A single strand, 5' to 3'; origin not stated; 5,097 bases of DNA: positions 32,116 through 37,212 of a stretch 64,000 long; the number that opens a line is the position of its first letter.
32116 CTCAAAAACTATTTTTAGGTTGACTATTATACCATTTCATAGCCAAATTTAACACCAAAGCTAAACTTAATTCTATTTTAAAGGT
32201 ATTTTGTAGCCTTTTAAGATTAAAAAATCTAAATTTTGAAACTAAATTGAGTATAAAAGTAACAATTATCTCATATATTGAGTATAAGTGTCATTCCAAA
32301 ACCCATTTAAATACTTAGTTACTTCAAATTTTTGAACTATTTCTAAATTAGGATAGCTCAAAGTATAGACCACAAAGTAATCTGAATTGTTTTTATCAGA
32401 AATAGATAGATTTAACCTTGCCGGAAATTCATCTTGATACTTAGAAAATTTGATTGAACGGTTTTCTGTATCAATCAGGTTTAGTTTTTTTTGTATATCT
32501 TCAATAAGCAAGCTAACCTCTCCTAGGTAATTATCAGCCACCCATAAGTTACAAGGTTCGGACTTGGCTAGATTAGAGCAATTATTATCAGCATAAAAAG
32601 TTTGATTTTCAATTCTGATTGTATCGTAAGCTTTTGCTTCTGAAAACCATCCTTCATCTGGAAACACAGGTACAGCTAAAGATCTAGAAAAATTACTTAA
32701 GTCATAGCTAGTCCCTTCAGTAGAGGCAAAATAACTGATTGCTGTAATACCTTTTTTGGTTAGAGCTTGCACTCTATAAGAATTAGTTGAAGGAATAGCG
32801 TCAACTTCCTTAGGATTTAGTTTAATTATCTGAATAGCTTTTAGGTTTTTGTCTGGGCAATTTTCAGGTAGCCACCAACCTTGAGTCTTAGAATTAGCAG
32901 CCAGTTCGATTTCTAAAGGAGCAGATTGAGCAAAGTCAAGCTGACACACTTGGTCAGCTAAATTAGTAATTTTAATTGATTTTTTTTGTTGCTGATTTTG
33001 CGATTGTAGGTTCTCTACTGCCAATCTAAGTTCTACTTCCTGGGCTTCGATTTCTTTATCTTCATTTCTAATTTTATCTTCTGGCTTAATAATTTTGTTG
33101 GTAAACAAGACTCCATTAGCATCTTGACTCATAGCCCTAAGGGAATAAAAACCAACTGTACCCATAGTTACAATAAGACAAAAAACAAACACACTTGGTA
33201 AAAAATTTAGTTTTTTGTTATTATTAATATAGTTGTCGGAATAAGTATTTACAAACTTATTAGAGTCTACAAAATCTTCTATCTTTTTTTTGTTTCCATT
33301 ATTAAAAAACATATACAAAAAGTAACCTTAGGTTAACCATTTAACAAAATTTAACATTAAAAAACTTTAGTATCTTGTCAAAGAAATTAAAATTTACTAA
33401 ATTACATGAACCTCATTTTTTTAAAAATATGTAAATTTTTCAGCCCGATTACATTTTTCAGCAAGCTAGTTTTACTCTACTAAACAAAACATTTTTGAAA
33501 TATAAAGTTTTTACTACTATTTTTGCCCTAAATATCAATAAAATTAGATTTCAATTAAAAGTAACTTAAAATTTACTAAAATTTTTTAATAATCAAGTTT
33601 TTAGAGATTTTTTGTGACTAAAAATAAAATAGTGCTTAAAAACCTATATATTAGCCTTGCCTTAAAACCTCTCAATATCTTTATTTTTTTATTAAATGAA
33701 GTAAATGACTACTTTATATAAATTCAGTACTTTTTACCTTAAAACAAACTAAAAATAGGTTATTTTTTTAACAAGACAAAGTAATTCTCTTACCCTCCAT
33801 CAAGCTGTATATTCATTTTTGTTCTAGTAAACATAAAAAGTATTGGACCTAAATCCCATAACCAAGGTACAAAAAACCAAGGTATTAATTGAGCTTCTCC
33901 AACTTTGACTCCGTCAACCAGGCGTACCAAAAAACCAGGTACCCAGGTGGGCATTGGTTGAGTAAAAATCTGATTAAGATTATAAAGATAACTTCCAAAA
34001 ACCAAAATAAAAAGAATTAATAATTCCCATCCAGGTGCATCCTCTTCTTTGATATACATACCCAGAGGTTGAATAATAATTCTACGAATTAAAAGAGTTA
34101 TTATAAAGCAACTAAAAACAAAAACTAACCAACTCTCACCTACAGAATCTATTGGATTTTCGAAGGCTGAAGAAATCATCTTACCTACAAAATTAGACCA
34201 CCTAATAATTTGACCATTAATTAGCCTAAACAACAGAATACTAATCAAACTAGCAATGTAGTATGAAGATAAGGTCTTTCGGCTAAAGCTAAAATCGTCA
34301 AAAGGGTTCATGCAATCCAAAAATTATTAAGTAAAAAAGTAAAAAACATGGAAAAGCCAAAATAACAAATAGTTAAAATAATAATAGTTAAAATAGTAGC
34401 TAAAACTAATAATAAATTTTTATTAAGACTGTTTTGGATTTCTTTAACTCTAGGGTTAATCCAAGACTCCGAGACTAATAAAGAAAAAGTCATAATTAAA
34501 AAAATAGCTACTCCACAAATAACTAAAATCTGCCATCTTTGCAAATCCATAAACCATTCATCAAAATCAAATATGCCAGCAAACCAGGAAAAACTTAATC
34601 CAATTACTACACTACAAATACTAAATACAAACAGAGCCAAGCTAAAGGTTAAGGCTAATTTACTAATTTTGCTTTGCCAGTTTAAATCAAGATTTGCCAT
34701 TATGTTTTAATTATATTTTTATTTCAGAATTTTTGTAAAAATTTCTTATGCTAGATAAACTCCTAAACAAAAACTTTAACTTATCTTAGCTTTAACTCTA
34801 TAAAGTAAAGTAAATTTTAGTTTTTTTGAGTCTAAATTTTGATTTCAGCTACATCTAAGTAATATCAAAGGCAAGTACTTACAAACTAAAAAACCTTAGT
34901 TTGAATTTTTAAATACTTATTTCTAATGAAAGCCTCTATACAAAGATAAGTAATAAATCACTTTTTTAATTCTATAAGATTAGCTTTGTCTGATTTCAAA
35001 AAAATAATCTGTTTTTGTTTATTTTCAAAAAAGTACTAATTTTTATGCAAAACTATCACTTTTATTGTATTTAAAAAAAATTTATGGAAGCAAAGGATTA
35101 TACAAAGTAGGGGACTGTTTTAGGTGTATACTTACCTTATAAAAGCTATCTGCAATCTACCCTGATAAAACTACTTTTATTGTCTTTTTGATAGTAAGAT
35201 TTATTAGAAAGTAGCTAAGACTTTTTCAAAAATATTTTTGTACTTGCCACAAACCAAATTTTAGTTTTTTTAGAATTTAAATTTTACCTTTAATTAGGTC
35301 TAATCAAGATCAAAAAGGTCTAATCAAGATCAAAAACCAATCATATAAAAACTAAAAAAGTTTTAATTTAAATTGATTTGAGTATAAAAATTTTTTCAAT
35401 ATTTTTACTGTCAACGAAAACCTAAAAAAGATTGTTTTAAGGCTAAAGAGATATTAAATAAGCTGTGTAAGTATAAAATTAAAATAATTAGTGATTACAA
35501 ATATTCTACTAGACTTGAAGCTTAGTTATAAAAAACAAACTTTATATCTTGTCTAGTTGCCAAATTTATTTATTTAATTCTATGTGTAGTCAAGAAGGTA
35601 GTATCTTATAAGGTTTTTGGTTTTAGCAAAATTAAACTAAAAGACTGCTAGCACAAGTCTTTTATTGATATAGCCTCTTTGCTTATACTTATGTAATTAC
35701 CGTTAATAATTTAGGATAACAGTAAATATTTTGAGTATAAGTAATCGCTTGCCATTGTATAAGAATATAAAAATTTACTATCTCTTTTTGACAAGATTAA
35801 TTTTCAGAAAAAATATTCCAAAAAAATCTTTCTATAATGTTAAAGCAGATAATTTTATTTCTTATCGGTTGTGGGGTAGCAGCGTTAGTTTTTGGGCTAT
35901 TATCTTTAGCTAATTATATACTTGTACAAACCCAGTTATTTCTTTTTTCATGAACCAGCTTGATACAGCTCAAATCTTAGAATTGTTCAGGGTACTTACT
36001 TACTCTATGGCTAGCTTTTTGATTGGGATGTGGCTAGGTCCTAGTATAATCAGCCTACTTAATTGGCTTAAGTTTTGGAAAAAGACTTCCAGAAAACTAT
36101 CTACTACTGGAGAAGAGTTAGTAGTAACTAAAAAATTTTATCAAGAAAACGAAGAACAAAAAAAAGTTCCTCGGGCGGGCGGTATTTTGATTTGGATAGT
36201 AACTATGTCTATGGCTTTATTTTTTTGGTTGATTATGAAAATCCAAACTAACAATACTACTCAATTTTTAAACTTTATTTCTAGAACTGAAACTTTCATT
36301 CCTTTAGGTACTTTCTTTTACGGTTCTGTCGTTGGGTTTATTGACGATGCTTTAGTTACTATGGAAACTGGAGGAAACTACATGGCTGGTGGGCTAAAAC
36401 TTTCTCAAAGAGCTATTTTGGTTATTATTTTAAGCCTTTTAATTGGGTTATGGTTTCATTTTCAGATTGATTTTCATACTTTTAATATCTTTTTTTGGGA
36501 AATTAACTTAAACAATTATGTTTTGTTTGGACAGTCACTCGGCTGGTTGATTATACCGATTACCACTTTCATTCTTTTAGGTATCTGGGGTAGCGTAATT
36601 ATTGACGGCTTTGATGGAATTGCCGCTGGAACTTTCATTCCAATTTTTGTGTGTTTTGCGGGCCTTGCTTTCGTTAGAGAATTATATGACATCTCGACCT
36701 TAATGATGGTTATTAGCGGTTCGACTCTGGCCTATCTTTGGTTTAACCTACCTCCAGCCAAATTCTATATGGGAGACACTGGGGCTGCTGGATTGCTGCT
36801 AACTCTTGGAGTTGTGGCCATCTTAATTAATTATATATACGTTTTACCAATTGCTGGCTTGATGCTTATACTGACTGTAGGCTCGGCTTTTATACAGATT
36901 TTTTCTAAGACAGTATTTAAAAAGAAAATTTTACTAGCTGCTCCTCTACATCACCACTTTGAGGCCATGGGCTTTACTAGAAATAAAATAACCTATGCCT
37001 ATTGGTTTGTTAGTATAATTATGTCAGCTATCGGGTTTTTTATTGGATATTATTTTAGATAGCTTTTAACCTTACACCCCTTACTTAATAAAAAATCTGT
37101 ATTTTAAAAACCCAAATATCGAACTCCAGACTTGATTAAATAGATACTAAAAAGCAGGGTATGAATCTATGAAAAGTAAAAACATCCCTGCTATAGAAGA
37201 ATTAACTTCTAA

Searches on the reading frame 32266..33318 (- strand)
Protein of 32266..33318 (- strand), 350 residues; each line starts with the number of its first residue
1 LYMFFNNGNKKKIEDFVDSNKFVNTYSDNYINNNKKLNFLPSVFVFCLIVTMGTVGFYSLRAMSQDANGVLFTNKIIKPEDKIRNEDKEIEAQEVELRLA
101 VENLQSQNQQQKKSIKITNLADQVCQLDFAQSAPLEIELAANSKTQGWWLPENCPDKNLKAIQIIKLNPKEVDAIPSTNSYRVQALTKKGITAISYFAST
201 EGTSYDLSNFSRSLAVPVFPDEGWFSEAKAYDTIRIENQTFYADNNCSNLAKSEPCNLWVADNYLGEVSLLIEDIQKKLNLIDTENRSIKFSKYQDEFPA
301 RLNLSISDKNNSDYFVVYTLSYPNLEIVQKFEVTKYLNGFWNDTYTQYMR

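Call 10: search_protein_families(library=pfam, proteins=[window:32266-33318:-], max_evalue=0.01)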
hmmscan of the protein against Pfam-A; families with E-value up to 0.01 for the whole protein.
window:32266-33318:- (350 aa): 0 families

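Call 13: find_encoding_contigs(protein=window:32266-33318:-, flank=10000, max_places=10)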
Protein window:32266-33318:- (350 aa): no gene with exactly this product is on record in the collection.

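Call 38: search_protein_families(library=pfam, proteins=[window:32266-33318:-], max_evalue=10)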
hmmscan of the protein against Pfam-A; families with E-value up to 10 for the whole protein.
window:32266-33318:- (350 aa): 0 families
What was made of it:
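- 32266..33312 (-): Right flanking gene, an orphan protein of 348 aa. Its stop lies 9 nt from the right arm. No Pfam hit (calls 10, 38).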

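Call 40: find_encoding_contigs(protein=window:32266-33312:-, flank=10000, max_places=10)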
Protein window:32266-33312:- (348 aa): 2 contigs read that carry it; 1 place shown.
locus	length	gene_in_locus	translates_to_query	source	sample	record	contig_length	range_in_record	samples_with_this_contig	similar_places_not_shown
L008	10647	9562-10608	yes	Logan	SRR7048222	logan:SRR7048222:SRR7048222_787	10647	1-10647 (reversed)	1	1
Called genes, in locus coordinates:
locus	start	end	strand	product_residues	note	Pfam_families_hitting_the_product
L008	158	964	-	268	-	PF01653:DNA_ligase_aden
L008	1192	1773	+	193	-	PF01813:ATP-synt_D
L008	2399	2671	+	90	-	-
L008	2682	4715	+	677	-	PF01496:V_ATPase_I (faint)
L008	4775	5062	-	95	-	PF01609:DDE_Tnp_1 (weak), PF13612:DDE_Tnp_1_3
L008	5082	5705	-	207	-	PF01609:DDE_Tnp_1 (weak), PF13612:DDE_Tnp_1_3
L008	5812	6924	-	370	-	PF00953:Glycos_transf_4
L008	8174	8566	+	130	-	-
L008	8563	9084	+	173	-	-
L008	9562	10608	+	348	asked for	-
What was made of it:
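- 32266..33312 (-): Exact product found on Logan contig L008 (call 40).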

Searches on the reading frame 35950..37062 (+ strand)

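Call 32: search_protein_families(library=pfam, proteins=[window:35950-37062:+], max_evalue=0.001)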
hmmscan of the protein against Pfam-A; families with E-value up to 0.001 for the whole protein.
window:35950-37062:+ (370 aa): 1 family
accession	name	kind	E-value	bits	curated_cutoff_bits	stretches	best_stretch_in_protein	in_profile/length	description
PF00953.26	Glycos_transf_4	-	1.9e-16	60.9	27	1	119-293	5-159/160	Glycosyl transferase family 4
